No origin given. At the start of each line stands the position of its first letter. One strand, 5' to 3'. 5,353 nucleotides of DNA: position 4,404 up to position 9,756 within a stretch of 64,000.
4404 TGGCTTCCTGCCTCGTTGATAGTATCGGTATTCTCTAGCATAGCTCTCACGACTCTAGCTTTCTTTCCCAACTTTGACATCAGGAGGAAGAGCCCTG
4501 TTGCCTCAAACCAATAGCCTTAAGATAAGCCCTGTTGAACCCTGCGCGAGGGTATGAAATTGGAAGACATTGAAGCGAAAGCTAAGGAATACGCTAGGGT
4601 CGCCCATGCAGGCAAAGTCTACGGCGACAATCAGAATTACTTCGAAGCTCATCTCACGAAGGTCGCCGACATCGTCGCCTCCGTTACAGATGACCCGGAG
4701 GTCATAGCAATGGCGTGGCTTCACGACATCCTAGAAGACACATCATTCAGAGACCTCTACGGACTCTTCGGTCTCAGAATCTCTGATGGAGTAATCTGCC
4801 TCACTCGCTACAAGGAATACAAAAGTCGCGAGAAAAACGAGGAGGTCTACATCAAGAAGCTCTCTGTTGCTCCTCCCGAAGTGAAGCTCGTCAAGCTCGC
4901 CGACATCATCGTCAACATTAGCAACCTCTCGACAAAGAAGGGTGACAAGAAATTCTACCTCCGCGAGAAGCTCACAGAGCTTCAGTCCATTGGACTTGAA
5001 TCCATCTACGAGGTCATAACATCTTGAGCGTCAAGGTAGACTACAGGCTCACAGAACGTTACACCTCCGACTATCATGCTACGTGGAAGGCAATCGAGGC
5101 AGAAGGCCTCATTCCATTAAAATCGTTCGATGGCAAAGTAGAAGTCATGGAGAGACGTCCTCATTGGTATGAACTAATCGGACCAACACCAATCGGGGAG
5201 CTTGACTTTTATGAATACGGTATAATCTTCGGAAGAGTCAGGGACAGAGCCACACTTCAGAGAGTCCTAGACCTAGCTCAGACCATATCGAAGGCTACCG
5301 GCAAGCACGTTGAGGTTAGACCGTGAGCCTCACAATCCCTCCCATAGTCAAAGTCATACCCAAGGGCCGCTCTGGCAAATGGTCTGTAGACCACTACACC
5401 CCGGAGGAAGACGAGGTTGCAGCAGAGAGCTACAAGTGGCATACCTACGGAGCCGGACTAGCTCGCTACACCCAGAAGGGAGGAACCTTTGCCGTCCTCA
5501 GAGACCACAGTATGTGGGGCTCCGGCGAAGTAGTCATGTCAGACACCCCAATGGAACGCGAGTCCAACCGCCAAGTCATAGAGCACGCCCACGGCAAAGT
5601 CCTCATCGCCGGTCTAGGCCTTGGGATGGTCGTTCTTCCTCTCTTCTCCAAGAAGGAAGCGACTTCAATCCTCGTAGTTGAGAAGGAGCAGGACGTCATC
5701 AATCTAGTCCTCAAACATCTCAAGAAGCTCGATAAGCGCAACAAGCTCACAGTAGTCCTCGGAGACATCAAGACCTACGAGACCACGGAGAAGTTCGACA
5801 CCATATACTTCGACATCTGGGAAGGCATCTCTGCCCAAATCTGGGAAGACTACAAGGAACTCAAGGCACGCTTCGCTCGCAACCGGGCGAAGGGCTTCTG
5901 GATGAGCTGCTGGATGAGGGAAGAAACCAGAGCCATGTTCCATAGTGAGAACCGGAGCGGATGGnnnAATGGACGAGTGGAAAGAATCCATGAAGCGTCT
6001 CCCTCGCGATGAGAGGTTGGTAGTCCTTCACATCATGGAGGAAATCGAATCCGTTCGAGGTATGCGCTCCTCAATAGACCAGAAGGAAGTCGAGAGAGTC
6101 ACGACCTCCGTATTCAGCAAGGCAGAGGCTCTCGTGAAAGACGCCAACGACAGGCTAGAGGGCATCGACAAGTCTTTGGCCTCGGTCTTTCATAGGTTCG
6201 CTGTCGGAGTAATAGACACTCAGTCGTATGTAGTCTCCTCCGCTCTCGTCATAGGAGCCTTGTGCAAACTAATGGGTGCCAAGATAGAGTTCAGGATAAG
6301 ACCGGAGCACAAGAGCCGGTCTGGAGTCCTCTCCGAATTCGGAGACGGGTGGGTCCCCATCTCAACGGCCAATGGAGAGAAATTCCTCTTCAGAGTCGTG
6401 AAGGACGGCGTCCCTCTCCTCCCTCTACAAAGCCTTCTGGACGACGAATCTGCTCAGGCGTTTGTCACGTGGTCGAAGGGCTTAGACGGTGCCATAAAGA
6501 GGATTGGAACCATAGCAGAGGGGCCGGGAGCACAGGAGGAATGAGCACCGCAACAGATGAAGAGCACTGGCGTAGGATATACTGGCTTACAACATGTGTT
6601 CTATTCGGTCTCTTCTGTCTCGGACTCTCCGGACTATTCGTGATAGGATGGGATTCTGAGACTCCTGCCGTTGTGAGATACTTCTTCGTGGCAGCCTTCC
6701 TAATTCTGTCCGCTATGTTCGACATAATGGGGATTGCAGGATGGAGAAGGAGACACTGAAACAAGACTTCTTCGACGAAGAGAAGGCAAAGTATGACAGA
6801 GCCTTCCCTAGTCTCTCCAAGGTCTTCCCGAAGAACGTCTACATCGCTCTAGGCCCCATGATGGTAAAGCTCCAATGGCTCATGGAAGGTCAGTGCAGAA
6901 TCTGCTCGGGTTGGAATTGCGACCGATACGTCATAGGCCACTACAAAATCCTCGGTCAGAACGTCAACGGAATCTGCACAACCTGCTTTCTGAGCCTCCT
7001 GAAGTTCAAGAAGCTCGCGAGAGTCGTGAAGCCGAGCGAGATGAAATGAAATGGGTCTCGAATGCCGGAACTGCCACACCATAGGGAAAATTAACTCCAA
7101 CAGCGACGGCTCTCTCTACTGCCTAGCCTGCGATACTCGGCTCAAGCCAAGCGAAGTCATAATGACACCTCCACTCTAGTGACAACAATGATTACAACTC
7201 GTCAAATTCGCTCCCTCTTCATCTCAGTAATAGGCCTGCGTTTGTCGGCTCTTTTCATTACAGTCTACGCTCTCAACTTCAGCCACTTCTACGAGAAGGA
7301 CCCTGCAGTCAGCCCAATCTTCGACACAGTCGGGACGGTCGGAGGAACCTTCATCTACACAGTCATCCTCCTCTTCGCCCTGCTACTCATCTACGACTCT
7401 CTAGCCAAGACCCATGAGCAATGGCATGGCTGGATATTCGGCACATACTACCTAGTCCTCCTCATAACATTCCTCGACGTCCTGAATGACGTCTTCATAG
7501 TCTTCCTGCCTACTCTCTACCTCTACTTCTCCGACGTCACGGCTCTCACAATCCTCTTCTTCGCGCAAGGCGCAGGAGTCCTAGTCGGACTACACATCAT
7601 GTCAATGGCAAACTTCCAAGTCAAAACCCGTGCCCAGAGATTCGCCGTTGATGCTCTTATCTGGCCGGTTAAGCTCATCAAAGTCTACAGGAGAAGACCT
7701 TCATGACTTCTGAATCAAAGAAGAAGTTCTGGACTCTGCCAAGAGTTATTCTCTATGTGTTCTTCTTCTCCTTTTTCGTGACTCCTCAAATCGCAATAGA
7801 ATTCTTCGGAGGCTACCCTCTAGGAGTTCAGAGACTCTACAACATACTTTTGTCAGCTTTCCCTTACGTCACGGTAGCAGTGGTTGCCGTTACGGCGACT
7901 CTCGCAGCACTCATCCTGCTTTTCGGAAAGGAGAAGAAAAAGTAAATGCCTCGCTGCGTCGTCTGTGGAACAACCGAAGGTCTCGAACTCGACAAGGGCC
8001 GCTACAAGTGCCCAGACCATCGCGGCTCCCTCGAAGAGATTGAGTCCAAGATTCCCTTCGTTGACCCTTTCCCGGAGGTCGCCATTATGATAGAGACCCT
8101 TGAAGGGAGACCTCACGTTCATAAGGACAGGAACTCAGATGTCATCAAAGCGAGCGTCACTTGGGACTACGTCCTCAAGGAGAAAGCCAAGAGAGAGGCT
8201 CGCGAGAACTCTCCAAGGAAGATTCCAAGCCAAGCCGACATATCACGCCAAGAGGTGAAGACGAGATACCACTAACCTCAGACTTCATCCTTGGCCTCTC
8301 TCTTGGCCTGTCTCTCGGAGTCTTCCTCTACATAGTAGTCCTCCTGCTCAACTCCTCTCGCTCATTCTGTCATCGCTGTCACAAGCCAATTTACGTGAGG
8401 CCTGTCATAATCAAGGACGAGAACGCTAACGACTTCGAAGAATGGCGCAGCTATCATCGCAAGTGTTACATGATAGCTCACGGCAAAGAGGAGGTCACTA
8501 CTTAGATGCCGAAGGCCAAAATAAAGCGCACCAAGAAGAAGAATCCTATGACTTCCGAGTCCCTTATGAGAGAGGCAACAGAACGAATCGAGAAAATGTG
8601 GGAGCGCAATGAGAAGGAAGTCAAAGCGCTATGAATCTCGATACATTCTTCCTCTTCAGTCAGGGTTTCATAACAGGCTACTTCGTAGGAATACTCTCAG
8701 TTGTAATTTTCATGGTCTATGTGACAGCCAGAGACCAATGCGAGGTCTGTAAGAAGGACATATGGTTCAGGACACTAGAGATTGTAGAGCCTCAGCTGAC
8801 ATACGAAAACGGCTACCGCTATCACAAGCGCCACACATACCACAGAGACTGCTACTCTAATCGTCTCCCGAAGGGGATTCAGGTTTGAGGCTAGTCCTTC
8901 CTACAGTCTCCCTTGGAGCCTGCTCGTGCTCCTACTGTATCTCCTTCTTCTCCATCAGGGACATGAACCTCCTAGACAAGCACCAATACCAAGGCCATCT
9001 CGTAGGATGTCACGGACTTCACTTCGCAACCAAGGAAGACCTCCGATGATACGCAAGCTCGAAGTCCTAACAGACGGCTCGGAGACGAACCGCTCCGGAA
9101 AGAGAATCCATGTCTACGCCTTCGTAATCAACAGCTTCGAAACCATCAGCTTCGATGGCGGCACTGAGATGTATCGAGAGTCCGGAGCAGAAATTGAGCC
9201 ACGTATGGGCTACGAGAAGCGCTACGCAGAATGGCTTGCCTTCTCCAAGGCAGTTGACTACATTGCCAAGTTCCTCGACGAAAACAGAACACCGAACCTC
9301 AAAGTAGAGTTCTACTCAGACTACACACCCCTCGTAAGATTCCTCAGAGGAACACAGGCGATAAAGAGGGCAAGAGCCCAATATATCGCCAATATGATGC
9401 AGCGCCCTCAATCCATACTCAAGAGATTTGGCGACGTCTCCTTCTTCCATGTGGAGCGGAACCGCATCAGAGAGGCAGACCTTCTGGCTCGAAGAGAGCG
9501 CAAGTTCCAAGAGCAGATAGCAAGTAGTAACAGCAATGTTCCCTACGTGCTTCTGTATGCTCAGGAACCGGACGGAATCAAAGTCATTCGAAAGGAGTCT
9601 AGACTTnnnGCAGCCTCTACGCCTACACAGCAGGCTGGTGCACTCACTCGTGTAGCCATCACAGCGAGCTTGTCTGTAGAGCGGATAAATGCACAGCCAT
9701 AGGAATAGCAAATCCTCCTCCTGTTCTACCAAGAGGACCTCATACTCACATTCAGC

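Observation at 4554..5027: Element-encoded SpoT/RelA-type HD hydrolase (small alarmone hydrolase / Mesh1-like)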

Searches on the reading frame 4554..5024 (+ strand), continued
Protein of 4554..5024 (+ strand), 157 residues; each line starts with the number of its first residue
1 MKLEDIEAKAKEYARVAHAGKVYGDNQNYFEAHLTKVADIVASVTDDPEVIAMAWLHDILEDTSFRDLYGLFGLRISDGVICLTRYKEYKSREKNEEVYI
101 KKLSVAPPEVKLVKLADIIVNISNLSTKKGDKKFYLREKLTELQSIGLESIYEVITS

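Call 85: get_annotated_region(hit=H17, flank=1500)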
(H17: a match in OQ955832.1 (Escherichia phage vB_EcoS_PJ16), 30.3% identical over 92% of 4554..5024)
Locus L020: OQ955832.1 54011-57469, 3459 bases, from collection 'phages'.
description: Escherichia phage vB_EcoS_PJ16, complete genome.
organism: Escherichia phage vB_EcoS_PJ16 (NCBI taxid 3061300)
taxonomy: Viruses; Duplodnaviria; Heunggongvirae; Uroviricota; Caudoviricetes; Nonanavirus
host: Multidrug resistant Escherichia coli; source: poultry sewage waste; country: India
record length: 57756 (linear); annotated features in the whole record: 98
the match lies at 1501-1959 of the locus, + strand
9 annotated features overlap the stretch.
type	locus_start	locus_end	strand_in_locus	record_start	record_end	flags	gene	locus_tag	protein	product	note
CDS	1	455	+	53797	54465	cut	PJ16_090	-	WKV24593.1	hypothetical protein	-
CDS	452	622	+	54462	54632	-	PJ16_091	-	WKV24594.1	hypothetical protein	-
CDS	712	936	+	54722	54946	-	PJ16_092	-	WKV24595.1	hypothetical protein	-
CDS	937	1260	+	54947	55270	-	PJ16_093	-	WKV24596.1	hypothetical protein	-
CDS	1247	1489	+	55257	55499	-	PJ16_094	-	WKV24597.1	hypothetical protein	-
CDS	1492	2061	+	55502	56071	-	PJ16_095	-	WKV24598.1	polyphosphate hydrolase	-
CDS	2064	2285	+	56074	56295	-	PJ16_096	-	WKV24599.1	hypothetical protein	-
CDS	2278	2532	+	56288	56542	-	PJ16_097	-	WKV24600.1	hypothetical protein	-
CDS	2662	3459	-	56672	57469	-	PJ16_098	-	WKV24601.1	hypothetical protein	-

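Call 86: get_annotated_region(hit=H4, flank=1500)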
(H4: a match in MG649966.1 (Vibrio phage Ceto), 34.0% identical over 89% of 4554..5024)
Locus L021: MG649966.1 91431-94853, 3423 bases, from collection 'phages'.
description: Vibrio phage Ceto, complete genome.
organism: Vibrio phage Ceto (NCBI taxid 2570300)
taxonomy: Viruses; Duplodnaviria; Heunggongvirae; Uroviricota; Caudoviricetes; Demerecviridae; Ermolyevavirinae; Cetovirus; Cetovirus ceto
host: Vibrio harveyi BAA-1116; source: Chesapeake Bay Oyster; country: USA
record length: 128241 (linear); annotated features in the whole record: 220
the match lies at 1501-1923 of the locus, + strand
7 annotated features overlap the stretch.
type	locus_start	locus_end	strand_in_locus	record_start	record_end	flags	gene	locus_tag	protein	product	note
CDS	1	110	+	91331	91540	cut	-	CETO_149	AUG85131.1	hypothetical protein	gp149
CDS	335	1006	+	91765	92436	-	-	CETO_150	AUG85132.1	putative hoin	gp150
CDS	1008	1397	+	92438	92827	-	-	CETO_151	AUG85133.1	peptidase M15 family protein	gp151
CDS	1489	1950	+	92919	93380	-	-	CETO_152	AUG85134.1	hypothetical protein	gp152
CDS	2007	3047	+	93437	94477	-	-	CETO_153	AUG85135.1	hypothetical protein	gp153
CDS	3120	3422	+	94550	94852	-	-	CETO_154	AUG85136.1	hypothetical protein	gp154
CDS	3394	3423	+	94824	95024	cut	-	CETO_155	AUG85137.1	hypothetical protein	gp155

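Call 94: search_protein_families(library=pfam, proteins=[L001:2022-3422:+], max_evalue=0.01)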
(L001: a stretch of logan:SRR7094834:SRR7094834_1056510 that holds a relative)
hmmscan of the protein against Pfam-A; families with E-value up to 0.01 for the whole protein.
L001:2022-3422:+ (467 aa): 1 family
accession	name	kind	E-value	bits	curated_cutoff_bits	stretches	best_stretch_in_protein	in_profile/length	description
PF19474.4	DUF6011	-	2.4e-09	37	26.6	1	427-454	7-34/37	Family of unknown function (DUF6011)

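Call 111: fold_search(model_id=the predicted structure, library=viral)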
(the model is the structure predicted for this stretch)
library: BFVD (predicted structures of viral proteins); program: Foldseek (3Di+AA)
matches with E <= 10: 244; with E <= 0.001: 20
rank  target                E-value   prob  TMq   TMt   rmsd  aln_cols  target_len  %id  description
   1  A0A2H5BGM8            2.7e-07  1.00  0.71  0.73   3.2       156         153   28  HD domain-containing protein [Vibrio phage Ceto]
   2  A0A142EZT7            2.5e-06  1.00  0.82  0.65   1.9       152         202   29  (no name in the UniProt tables at hand)
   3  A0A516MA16            2.5e-06  1.00  0.84  0.62   3.0       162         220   27  (no name in the UniProt tables at hand)
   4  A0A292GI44            3.8e-06  1.00  0.79  0.60   2.6       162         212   26  (no name in the UniProt tables at hand)
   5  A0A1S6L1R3            5.1e-06  1.00  0.82  0.49   3.4       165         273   24  (no name in the UniProt tables at hand)
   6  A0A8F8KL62            5.9e-06  1.00  0.83  0.66   3.5       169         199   25  (P)ppGpp synthetase/hydrolase [Clandestinovirus]
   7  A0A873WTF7            1.9e-05  1.00  0.75  0.58   4.2       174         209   28  Uncharacterized protein [Providencia phage PSTCR5]
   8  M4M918                2.5e-05  1.00  0.69  0.75   4.4       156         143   22  (no name in the UniProt tables at hand)
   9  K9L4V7                3.5e-05  1.00  0.75  0.31   3.5       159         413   23  Uncharacterized protein [Pectobacterium phage phiTE]
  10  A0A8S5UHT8            5.4e-05  1.00  0.72  0.70   2.8       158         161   22  Guanosine polyphosphate pyrophosphohydrolases/synthetase [Myoviridae sp. ctu2j3]
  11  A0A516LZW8            6.2e-05  1.00  0.68  0.64   4.5       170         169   25  (no name in the UniProt tables at hand)
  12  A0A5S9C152            6.5e-05  1.00  0.75  0.68   3.2       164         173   22  Phosphohydrolase [Tenacibaculum phage PTm1]
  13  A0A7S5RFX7            7.5e-05  1.00  0.68  0.35   4.4       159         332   22  (no name in the UniProt tables at hand)
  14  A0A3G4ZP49            7.9e-05  1.00  0.77  0.40   3.9       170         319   20  HD domain-containing protein [Terrestrivirus sp.]
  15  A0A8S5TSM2            1.3e-04  1.00  0.67  0.36   4.2       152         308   25  (P)ppGpp synthetase, RelA/SpoT family [Podoviridae sp. ctARy1]
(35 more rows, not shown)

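Call 116: search_protein_families(library=padloc, proteins=[window:4554-5024:+], max_evalue=0.01)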
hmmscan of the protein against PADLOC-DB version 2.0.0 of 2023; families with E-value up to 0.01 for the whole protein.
window:4554-5024:+ (157 aa): 0 families

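Call 118: find_related_loci(query=A7, collection=viral_contigs, flank=4000)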
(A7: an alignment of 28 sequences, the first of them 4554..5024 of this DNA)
Query A7 (157 aa) in viral_contigs; peptide patterns used: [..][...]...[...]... (x = any residue, [..] = any of these).
600 stretches matched a pattern (row limit reached: there are more); 389 encode a relative of the query (tblastn E <= 1e-3); the best 80 are kept; 80 distinct loci.
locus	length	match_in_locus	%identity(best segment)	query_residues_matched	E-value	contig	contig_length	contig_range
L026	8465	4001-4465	37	5-152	2e-18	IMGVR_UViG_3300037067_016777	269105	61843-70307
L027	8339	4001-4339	36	9-126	4e-18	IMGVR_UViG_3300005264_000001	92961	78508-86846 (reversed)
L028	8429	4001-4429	41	3-139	7e-18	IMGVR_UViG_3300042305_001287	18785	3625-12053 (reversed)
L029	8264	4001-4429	41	3-139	7e-18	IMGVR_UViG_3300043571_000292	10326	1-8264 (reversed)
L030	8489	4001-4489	35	1-152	2e-17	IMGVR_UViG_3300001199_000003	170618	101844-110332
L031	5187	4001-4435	37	5-144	2e-17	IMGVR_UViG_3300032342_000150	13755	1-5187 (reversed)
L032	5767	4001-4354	34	5-126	5e-17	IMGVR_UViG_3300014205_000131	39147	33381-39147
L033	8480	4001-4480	36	3-152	1e-16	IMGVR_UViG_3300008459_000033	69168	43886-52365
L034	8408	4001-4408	40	9-139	1e-16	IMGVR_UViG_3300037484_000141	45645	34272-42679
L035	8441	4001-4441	34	4-145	4e-16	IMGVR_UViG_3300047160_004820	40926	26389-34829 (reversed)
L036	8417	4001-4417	35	1-136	6e-16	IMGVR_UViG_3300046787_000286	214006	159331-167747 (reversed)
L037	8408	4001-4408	36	9-139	8e-16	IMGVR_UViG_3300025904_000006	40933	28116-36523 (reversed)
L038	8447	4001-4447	33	4-147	1e-15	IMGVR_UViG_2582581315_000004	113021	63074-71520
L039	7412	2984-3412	35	2-138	2e-15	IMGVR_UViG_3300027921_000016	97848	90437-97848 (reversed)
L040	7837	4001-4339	38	9-125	2e-15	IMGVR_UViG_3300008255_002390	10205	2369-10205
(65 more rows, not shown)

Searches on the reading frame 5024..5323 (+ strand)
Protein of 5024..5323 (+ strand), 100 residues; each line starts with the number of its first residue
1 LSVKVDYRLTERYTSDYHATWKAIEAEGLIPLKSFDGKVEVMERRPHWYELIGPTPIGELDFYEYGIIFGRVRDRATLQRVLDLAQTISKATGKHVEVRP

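Call 12: search_protein_families(library=pfam, proteins=[window:5024-5323:+], max_evalue=0.01)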
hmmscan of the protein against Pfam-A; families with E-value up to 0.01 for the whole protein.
window:5024-5323:+ (100 aa): 0 families

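Call 95: search_protein_families(library=phrogs, proteins=[window:5024-5323:+], max_evalue=0.01)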
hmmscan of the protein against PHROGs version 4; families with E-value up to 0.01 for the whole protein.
window:5024-5323:+ (100 aa): 0 families

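Call 114: predict_structure(protein=window:5024-5323:+)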
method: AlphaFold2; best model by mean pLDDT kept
length: 100 residues; sequences in the alignment: 1
mean_pLDDT: 41.4   pTM: 0.34
mean pLDDT of the five models: 41.4, 40.5, 39.9, 38.7, 35.5
residues with pLDDT >= 90: 0; 70-90: 0; 50-70: 25; < 50: 75
segments of 3 or more residues with pLDDT < 50: 1-71
pLDDT, mean of each block of 10 residues (from residue 1): 25 36 43 35 30 33 40 57 64 52
secondary structure, 60 per line:
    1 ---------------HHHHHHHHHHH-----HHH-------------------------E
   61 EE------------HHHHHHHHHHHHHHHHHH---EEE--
elements in order: H16-26 E60-62 H75-92 E96-98

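Call 116: search_protein_families(library=padloc, proteins=[window:5024-5323:+], max_evalue=0.01)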
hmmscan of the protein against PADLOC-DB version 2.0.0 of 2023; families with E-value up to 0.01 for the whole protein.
window:5024-5323:+ (100 aa): 0 families

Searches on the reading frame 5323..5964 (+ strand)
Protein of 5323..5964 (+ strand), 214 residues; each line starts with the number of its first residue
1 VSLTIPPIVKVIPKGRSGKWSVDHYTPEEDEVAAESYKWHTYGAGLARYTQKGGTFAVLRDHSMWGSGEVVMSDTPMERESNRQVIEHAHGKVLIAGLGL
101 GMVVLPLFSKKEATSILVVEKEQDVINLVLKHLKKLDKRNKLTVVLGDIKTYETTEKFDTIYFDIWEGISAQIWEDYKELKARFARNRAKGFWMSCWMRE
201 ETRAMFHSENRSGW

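Call 12: search_protein_families(library=pfam, proteins=[window:5323-5964:+], max_evalue=0.01)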
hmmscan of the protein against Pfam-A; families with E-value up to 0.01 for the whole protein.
window:5323-5964:+ (214 aa): 2 families
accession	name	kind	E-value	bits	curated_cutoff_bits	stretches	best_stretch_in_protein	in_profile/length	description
PF05185.22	PRMT5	-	0.00045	20.5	22.9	1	89-161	63-138/171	PRMT5 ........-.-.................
PF01564.23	Spermine_synth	-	0.0032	17.5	22.9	1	91-167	20-101/186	Spermine/spermidine synthase domain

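Call 95: search_protein_families(library=phrogs, proteins=[window:5323-5964:+], max_evalue=0.01)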
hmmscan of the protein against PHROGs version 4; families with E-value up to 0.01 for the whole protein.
window:5323-5964:+ (214 aa): 1 family
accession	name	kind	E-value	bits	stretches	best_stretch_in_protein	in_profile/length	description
phrog_15480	-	other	7.9e-23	82.2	1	12-198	24-209/245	methyltransferase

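Call 116: search_protein_families(library=padloc, proteins=[window:5323-5964:+], max_evalue=0.01)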
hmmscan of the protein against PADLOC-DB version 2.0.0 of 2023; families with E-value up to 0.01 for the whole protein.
window:5323-5964:+ (214 aa): 0 families

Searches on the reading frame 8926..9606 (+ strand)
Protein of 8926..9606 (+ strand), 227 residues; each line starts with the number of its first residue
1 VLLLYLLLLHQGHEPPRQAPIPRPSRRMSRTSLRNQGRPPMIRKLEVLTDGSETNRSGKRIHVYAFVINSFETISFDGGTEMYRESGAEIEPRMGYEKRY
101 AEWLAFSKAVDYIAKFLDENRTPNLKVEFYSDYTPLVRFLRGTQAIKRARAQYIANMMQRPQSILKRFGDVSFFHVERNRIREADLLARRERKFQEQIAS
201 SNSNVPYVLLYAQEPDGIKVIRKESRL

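Call 12: search_protein_families(library=pfam, proteins=[window:8926-9606:+], max_evalue=0.01)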
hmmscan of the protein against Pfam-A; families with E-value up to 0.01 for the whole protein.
window:8926-9606:+ (227 aa): 1 family
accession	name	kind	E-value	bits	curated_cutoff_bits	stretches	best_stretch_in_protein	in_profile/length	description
PF13456.12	RVT_3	-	4.4e-06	27.1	21.6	1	126-190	62-122/123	Reverse transcriptase-like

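Call 95: search_protein_families(library=phrogs, proteins=[window:8926-9606:+], max_evalue=0.01)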
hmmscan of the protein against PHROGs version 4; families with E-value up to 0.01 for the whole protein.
window:8926-9606:+ (227 aa): 1 family
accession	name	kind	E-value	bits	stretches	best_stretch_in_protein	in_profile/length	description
phrog_531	-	DNA, RNA and nucleotide metabolism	0.0072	16.7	1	32-141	63-157/285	Rnase H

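Call 116: search_protein_families(library=padloc, proteins=[window:8926-9606:+], max_evalue=0.01)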
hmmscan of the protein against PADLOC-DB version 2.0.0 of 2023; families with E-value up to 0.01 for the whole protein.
window:8926-9606:+ (227 aa): 0 families
